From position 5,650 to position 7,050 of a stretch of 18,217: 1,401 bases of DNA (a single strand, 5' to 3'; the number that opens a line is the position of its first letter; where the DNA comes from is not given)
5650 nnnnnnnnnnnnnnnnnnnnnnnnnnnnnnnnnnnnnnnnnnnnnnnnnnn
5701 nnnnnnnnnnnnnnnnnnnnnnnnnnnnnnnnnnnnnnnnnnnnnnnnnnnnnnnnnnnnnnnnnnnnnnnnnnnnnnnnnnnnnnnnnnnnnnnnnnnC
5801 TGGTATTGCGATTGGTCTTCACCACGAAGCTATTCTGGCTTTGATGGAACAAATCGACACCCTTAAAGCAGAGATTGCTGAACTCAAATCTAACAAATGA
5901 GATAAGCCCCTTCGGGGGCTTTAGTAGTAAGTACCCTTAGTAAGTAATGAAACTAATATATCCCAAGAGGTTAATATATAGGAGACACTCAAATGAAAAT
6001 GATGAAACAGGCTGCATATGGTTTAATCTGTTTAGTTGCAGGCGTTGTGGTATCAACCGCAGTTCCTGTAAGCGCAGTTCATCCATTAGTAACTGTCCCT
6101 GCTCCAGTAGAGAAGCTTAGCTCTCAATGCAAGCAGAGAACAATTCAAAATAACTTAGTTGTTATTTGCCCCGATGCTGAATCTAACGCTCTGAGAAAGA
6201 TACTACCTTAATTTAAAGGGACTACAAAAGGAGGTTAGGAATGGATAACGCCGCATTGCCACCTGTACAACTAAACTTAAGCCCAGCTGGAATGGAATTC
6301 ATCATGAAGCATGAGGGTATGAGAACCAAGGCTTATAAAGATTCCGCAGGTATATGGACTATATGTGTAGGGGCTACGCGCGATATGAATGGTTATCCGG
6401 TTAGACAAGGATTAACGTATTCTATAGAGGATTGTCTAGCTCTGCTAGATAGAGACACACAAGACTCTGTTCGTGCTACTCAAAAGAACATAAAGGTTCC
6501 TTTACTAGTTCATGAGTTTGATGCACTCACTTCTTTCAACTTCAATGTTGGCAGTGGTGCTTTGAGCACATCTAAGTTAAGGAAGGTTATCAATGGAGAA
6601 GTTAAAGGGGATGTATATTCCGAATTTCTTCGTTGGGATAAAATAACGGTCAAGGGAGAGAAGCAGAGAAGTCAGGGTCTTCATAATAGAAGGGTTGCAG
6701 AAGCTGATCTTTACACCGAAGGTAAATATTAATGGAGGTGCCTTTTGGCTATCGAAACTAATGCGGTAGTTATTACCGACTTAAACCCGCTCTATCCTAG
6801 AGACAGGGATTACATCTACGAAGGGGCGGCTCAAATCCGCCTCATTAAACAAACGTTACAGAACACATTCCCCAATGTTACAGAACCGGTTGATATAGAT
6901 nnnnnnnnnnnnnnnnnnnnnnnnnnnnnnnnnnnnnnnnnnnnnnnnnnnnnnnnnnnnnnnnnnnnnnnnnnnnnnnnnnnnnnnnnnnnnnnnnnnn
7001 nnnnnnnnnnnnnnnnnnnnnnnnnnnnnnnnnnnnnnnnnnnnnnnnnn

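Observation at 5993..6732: Lysis cassette embedded between tail fibre genes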

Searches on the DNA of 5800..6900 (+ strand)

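Call 4: search_dna_similar(query=window:5800-6900:+, collection=phages, mode=distant, max_rows=30)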
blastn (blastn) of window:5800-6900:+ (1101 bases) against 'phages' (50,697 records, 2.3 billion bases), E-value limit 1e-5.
Records with a match: 101; places in all: 101; records where one place covers at least 80% of the query: 99.
Best place of each record, by identity: 95-99% 42; 90-95% 16; 80-90% 13; 60-80% 30.
By first word of the organism name: Escherichia 95; Shigella 3; phage 2; Phage 1.
By host as written in the record: Escherichia coli 54; enteropathogenic Escherichia coli 4; Escherichia sp. 3; Escherichia coli ATCC 25922 3; Shigella flexneri 3; Escherichia coli (multidrug-resistant) 3; Escherichia coli EC-YG1908-580 O78 3; - 2; and 18 more.
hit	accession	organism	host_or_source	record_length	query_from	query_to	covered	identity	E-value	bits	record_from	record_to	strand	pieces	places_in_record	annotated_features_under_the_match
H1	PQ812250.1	Escherichia phage vB_EcoM_PE006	Escherichia sp.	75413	21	1101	98%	94.6%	0e+0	1687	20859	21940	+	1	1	lysis protein | holin | baseplate protein | tail fiber protein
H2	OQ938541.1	Escherichia phage vB_EcoP_PE006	Escherichia coli Ef-158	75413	21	1101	98%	94.6%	0e+0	1687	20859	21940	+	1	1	record has no annotation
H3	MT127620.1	Escherichia phage PGN6866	Escherichia coli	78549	21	1101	98%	94.4%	0e+0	1676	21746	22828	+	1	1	lysin | tail fiber protein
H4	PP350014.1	phage PH444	-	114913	21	1101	98%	94.4%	0e+0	1676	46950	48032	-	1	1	record has no annotation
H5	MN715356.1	Escherichia phage vB_EcoP_EcoN5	Escherichia coli ATCC 25922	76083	21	1101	98%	94.2%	0e+0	1664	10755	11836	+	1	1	baseplate | hypothetical protein | tail fibers protein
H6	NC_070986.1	Escherichia phage vB_EcoP_EcoN5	Escherichia coli ATCC 25922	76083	21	1101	98%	94.2%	0e+0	1664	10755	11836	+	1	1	endolysin | holin | tail fiber protein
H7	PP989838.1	Escherichia phage VTCCBPA_211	Escherichia coli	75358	18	1101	98%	92.6%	0e+0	1593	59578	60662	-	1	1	endolysin | holin | tail protein | tail fiber protein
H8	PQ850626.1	Escherichia phage SkaterBoy_Bas90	Escherichia coli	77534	101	1101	91%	98.1%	0e+0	1720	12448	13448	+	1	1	endolysin | holin | tail protein | tail fiber protein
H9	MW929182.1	Escherichia phage FS2B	Escherichia coli PB2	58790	101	1101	91%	98.1%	0e+0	1720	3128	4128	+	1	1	putative holin | tail fiber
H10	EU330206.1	Escherichia phage phiEco32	Escherichia coli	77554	103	1101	91%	98.0%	0e+0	1712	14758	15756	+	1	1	lysis protein | putative holin | putative structural protein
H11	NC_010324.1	Escherichia phage phiEco32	Escherichia coli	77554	103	1101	91%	98.0%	0e+0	1712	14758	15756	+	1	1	endolysin | holin | tail protein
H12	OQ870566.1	Escherichia phage SR02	Escherichia coli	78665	101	1101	91%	97.7%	0e+0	1702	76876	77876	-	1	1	rrrD: lysozyme | hypothetical protein (x3)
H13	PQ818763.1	Shigella phage ShigP1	Shigella flexneri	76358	103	1101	91%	97.8%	0e+0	1703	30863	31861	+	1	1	endolysin | holin | tail protein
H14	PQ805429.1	Escherichia phage EK5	Escherichia coli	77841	103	1101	91%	97.8%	0e+0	1703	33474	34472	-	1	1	lysin | holin | baseplate protein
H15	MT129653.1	Escherichia phage MN03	enteropathogenic Escherichia coli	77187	103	1101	91%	97.8%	0e+0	1703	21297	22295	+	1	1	SAR-endolysin | hypothetical protein (x2)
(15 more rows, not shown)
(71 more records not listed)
